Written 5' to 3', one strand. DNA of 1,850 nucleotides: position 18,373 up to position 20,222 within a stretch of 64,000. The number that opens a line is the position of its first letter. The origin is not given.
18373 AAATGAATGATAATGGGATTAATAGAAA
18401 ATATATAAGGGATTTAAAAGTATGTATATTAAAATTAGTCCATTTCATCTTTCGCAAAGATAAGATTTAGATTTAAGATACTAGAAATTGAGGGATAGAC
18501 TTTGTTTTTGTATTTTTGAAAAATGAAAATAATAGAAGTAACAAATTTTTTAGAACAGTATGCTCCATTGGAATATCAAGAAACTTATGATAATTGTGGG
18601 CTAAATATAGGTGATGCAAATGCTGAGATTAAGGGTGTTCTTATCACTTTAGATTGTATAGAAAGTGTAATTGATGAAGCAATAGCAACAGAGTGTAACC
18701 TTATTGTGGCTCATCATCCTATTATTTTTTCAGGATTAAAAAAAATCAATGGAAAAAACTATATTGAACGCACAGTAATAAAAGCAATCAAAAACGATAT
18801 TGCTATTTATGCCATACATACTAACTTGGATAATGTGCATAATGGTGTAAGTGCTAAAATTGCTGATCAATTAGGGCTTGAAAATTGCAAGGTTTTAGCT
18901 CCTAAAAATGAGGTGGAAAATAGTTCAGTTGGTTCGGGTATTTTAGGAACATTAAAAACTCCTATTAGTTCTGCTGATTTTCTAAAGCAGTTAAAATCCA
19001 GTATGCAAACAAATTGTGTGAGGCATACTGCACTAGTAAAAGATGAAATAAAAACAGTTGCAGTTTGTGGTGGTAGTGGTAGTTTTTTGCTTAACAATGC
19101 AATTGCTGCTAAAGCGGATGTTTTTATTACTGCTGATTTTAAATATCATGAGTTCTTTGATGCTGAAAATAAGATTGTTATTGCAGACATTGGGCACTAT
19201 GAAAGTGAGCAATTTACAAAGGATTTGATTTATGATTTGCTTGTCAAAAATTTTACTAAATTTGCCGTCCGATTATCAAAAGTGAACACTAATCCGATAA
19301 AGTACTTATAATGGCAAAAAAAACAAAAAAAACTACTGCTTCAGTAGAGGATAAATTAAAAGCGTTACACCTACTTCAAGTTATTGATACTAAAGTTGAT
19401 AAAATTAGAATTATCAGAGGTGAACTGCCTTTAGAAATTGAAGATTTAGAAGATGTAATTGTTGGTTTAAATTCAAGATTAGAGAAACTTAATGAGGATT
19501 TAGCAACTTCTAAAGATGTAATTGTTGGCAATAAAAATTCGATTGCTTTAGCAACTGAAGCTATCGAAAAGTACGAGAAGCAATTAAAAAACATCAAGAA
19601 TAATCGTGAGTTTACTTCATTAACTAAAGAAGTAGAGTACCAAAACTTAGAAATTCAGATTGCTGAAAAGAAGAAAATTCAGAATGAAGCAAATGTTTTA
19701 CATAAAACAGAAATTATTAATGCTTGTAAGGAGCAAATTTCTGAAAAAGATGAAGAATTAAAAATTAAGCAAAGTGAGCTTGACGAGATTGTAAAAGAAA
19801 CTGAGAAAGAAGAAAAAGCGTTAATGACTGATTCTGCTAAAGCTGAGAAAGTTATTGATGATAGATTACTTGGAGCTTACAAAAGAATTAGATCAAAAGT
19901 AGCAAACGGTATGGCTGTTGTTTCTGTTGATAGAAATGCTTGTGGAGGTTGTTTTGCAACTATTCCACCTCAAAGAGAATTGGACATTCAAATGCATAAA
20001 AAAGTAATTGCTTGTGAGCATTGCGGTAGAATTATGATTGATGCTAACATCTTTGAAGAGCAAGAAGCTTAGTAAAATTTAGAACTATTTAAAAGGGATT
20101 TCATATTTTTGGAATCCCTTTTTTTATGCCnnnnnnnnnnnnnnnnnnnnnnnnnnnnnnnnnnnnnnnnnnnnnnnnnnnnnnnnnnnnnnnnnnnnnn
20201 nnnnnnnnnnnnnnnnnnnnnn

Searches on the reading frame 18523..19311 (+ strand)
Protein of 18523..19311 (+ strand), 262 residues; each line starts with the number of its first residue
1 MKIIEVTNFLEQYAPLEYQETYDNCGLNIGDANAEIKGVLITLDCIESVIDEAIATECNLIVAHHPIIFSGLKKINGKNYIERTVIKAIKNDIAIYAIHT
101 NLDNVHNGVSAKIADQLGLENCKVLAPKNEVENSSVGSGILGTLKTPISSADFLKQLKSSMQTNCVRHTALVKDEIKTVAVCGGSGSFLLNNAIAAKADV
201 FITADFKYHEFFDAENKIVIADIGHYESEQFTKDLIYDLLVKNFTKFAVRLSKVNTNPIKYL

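Call 46: search_protein_families(library=pfam, proteins=[window:18523-19311:+], max_evalue=0.00001)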
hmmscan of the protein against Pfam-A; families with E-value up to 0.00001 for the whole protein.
window:18523-19311:+ (262 aa): 1 family
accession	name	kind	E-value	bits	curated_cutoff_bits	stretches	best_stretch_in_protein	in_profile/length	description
PF01784.24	DUF34_NIF3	-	7.2e-83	278.5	23.4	1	1-258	1-256/256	Duf34/NIF3 (NGG1p interacting factor 3)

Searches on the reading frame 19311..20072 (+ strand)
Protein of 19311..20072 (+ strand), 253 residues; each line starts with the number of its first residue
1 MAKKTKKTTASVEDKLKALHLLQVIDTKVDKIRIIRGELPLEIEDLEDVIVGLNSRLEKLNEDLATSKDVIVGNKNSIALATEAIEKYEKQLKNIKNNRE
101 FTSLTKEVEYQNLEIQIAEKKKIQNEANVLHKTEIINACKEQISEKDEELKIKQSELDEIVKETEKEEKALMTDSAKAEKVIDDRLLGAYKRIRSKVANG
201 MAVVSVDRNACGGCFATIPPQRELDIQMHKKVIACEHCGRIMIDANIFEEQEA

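Call 47: search_protein_families(library=pfam, proteins=[window:19311-20072:+], max_evalue=0.00001)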
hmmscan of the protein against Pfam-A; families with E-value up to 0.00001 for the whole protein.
window:19311-20072:+ (253 aa): 1 family
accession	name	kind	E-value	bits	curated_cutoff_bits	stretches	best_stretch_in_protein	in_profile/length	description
PF02591.20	Zn_ribbon_9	-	2.9e-12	46.9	29.1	1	210-242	1-33/33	C4-type zinc ribbon domain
